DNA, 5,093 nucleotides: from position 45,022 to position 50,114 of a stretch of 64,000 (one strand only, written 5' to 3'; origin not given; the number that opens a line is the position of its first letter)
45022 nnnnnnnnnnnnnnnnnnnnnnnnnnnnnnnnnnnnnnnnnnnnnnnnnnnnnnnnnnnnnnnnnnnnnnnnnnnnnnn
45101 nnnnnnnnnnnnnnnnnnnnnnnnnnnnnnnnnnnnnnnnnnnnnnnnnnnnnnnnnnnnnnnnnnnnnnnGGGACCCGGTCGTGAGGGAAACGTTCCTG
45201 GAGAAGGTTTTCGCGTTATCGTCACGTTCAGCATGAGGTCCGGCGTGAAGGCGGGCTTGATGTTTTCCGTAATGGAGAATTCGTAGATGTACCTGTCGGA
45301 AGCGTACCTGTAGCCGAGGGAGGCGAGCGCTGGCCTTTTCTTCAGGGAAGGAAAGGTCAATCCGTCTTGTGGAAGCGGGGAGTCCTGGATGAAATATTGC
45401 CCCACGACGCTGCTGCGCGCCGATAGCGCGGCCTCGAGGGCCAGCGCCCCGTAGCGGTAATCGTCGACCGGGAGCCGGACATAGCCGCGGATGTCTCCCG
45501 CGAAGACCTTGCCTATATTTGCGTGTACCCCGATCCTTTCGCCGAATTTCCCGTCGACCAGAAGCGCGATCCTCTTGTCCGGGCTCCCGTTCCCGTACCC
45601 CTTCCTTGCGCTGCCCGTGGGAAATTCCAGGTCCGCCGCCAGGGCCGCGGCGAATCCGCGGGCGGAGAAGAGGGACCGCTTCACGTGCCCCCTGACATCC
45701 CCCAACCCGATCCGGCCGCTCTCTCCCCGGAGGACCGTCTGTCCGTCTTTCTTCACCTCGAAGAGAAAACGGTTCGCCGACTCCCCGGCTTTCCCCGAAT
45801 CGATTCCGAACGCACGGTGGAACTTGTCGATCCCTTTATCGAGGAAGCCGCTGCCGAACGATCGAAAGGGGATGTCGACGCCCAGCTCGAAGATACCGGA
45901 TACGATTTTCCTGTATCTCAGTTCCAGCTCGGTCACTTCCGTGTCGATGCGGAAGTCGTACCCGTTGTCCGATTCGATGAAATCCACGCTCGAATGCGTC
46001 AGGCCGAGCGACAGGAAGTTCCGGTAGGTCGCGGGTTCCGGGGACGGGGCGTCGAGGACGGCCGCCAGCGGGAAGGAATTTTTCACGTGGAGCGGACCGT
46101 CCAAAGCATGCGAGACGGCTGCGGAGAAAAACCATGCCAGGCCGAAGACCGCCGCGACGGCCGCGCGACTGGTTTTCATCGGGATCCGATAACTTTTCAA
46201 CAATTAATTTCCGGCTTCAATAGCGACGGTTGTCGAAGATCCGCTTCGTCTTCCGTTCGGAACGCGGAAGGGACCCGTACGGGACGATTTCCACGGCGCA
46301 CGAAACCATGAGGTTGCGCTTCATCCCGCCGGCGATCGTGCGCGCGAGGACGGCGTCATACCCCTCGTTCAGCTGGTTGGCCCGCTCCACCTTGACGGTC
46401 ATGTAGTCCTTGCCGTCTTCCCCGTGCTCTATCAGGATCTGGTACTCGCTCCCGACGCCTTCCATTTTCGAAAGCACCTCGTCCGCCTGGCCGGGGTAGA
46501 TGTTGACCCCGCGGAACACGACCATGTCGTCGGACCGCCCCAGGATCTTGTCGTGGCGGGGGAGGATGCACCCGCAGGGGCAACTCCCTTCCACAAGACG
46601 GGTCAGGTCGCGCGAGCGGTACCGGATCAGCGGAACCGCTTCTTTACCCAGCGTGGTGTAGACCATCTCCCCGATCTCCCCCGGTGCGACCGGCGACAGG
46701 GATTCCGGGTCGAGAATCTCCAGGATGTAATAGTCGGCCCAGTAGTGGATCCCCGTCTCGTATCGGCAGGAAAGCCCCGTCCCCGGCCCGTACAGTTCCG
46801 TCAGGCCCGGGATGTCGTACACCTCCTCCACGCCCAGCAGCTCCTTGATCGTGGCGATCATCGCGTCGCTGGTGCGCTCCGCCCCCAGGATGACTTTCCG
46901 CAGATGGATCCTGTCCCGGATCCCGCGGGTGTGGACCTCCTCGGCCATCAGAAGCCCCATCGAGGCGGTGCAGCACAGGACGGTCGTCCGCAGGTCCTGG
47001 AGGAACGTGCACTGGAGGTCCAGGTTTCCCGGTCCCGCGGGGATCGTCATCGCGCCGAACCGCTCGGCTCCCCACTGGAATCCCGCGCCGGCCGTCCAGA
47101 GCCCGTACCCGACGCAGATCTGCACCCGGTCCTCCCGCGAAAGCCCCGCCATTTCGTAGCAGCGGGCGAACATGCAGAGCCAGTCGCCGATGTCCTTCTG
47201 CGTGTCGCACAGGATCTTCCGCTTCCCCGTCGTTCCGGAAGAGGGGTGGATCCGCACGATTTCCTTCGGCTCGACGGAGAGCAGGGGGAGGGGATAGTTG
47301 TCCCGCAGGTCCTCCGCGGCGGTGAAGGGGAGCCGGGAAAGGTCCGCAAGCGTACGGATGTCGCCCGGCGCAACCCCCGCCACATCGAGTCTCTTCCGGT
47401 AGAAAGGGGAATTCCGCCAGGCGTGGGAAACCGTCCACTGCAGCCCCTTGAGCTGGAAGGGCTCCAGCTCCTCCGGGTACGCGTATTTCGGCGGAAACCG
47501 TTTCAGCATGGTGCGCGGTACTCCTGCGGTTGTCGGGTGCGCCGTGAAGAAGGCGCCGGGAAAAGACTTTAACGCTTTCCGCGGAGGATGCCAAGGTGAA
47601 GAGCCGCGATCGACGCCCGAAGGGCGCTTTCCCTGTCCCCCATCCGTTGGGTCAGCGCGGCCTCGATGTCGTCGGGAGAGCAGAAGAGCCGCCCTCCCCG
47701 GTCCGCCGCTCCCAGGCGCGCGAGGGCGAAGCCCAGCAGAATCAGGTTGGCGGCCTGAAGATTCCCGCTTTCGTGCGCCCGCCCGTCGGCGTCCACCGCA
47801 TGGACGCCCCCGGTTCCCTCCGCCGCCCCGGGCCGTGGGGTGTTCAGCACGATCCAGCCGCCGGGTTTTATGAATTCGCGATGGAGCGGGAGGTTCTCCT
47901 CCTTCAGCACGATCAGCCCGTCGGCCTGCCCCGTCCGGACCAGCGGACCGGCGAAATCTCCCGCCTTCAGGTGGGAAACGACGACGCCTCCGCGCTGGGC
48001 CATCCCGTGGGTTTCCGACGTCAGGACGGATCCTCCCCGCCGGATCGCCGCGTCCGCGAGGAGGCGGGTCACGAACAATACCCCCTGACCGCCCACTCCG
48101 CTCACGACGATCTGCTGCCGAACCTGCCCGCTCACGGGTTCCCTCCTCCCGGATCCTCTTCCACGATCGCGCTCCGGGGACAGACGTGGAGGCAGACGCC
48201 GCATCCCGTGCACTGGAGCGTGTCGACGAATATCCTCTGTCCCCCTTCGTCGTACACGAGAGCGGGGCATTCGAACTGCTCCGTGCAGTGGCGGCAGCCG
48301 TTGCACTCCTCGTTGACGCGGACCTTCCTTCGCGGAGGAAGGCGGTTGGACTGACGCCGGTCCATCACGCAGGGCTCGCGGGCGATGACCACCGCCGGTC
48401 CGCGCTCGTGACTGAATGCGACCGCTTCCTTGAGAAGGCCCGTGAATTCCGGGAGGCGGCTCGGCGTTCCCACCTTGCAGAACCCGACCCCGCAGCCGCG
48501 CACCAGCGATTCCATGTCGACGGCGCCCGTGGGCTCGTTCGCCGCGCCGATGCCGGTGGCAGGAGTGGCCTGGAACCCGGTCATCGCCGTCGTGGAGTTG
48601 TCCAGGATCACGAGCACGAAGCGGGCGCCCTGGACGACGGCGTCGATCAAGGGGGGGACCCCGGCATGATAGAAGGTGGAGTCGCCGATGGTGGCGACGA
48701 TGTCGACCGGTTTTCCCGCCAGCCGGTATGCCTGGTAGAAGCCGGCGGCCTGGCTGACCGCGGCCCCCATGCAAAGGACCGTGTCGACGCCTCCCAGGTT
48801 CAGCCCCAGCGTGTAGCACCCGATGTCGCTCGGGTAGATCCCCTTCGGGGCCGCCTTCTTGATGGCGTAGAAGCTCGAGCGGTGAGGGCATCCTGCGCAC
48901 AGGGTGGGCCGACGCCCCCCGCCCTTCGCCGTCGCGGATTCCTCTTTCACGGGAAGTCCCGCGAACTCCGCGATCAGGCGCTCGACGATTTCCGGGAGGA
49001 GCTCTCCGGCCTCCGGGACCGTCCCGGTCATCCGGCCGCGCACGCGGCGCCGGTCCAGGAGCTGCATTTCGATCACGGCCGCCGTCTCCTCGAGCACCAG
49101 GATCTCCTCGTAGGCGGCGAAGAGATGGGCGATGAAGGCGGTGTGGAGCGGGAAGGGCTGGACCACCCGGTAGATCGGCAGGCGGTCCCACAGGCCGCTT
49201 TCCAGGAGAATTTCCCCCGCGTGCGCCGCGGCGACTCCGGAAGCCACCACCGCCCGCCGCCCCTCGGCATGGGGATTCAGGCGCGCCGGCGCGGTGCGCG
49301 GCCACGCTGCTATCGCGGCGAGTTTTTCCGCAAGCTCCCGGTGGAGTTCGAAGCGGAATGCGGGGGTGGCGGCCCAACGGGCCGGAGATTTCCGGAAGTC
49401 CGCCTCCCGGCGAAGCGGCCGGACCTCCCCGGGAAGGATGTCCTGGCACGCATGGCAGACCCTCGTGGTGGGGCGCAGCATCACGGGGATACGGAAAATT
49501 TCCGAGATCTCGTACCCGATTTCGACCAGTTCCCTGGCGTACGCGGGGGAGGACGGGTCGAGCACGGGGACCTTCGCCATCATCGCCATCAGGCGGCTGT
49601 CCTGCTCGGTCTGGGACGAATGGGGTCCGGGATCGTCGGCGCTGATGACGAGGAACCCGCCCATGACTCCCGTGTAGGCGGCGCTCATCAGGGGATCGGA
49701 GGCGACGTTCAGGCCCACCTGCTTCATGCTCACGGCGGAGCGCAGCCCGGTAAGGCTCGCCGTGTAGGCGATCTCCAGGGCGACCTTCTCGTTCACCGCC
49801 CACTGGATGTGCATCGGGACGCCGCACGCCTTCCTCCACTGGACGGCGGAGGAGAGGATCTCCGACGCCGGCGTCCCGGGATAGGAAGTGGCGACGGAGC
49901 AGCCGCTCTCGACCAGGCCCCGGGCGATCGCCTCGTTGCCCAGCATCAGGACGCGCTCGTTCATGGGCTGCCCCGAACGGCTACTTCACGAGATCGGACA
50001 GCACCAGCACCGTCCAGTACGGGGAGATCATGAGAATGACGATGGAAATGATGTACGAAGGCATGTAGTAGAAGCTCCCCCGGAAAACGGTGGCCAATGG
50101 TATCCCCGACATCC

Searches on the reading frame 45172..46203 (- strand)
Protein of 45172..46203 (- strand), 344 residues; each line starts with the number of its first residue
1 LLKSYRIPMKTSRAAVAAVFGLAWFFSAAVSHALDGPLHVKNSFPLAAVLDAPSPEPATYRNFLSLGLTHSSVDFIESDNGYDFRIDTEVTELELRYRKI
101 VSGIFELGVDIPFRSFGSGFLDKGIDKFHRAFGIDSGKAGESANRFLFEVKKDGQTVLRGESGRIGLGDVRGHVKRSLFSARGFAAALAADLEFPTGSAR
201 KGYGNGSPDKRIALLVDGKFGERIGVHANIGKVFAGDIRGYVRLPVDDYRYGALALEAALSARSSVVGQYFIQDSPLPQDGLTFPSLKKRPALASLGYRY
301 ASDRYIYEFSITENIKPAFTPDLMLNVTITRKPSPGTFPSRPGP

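Call 10: search_protein_families(library=pfam, proteins=[window:45172-46203:-], max_evalue=0.001)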
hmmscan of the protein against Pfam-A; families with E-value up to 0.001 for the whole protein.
window:45172-46203:- (344 aa): 1 family
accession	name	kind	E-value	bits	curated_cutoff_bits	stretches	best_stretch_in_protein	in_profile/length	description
PF11383.14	DUF3187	-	2.8e-15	56.7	24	1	27-328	15-315/320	Protein of unknown function (DUF3187)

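Call 85: search_protein_families(library=ncbifam, proteins=[window:45172-46203:-], max_evalue=0.00001)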
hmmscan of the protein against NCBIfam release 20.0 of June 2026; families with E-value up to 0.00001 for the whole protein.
window:45172-46203:- (344 aa): 0 families

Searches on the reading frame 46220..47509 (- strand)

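Call 10: search_protein_families(library=pfam, proteins=[window:46220-47509:-], max_evalue=0.001)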
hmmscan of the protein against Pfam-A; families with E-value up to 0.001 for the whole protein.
window:46220-47509:- (430 aa): 2 families
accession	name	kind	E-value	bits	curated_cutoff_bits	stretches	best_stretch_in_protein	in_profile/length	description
PF14535.12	AMP-binding_C_2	-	1.8e-25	89.4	25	1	334-428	1-96/96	AMP-binding enzyme C-terminal domain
PF00501.34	AMP-binding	-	1.2e-12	47.8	29.9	1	73-284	153-374/384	AMP-binding enzyme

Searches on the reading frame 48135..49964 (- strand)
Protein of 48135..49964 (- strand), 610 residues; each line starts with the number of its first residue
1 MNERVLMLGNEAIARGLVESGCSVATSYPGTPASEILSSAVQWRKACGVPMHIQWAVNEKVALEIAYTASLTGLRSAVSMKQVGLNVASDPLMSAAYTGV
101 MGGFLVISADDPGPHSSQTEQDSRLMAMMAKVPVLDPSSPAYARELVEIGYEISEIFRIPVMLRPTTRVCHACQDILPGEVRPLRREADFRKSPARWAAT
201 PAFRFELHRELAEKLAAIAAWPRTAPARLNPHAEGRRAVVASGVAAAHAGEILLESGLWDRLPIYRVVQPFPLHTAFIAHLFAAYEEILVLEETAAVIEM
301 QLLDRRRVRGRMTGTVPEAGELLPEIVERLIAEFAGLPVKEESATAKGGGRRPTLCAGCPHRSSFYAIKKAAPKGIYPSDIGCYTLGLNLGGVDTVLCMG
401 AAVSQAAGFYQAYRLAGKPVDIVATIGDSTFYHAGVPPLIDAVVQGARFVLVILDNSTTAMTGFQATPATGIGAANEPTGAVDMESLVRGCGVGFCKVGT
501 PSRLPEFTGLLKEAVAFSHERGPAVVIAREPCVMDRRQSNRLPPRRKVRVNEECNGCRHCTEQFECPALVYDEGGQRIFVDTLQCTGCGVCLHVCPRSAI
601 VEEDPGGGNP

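Call 10: search_protein_families(library=pfam, proteins=[window:48135-49964:-], max_evalue=0.001)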
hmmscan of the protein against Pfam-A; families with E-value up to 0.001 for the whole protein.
window:48135-49964:- (610 aa): 7 families
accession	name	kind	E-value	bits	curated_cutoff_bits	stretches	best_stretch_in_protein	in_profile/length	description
PF02775.26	TPP_enzyme_C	-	3.9e-15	56.4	21.9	1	395-527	26-150/151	Thiamine pyrophosphate enzyme, C-terminal TPP binding domain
PF01855.24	POR_N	-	9.2e-08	32.5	27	1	16-178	2-167/231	Pyruvate flavodoxin/ferredoxin oxidoreductase, thiamine diP-bdg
PF13237.11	Fer4_10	-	5e-06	26.8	25.5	1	548-596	3-53/53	4Fe-4S dicluster domain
PF13187.11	Fer4_9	-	9.1e-06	26.1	27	1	553-600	1-52/52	4Fe-4S dicluster domain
PF12797.12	Fer4_2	-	1.9e-05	24.7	24.5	1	577-596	2-21/22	4Fe-4S binding domain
PF00037.32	Fer4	-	3.6e-05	23.8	21.1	1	579-600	2-23/24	4Fe-4S binding domain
PF14697.11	Fer4_21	-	0.00053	20.5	35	0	552-599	6-56/59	4Fe-4S dicluster domain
